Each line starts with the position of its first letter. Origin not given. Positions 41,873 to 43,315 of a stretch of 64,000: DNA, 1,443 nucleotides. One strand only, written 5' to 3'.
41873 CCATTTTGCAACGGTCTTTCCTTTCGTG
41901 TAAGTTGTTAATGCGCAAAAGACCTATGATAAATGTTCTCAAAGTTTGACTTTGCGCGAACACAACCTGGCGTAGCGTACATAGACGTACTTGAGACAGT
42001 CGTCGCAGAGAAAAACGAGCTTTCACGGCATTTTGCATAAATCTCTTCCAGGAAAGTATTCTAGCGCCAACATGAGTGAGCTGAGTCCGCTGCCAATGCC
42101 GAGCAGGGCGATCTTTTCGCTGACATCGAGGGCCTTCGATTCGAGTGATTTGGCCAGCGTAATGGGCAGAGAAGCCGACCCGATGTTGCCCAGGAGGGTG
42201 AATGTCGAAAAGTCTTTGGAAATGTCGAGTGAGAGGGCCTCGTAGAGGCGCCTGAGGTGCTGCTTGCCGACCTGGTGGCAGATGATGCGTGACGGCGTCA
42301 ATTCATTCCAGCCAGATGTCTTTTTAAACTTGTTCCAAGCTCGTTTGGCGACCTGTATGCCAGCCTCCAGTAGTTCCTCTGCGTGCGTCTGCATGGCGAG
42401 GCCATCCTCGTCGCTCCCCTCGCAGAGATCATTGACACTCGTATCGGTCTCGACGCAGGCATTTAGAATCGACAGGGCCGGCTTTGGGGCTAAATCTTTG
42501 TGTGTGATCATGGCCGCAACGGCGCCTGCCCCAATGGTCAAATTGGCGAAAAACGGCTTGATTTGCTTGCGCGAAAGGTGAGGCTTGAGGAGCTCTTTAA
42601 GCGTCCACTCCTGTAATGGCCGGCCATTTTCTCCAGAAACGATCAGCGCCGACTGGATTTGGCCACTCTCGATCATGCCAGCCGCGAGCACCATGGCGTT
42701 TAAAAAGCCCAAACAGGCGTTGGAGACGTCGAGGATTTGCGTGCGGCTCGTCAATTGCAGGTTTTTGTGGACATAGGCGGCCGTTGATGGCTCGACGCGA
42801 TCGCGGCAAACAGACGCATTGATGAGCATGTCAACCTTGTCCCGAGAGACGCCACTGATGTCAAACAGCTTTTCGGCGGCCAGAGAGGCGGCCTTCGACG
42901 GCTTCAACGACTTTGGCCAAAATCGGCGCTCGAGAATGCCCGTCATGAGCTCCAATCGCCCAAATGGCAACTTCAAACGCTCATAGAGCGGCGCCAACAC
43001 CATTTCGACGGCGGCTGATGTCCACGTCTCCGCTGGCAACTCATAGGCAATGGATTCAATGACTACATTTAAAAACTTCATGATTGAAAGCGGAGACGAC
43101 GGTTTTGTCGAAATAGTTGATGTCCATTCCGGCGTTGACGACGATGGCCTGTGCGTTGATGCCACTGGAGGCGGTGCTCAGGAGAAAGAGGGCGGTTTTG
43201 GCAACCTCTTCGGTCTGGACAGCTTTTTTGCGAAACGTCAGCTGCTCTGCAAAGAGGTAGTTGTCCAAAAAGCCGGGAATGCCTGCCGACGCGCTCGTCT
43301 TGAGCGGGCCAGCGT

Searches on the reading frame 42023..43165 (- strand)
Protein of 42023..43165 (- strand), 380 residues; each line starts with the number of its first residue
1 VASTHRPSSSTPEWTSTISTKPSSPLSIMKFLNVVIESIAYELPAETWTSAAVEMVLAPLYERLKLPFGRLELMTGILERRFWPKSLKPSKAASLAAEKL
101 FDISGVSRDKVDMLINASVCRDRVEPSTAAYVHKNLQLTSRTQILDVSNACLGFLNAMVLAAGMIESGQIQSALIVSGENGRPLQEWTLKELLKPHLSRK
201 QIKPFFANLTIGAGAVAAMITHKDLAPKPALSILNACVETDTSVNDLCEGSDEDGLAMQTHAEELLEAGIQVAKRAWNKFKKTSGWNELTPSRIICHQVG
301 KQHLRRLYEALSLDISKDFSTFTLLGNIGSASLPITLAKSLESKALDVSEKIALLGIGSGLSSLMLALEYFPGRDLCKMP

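Call 58: search_protein_families(library=pfam, proteins=[window:42023-43165:-], max_evalue=0.001)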
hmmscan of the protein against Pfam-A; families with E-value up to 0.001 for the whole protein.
window:42023-43165:- (380 aa): 3 families
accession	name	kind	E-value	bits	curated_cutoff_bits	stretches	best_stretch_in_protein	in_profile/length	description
PF08541.16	ACP_syn_III_C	-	3.3e-12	46.8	26.6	1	292-368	12-88/90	3-Oxoacyl-[acyl-carrier-protein (ACP)] synthase III C terminal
PF08545.16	ACP_syn_III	-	8.2e-09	35.7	24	1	145-188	1-44/80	3-Oxoacyl-[acyl-carrier-protein (ACP)] synthase III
PF00108.29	Thiolase_N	-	0.00017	21.5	26.4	1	85-180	19-114/260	Thiolase, N-terminal domain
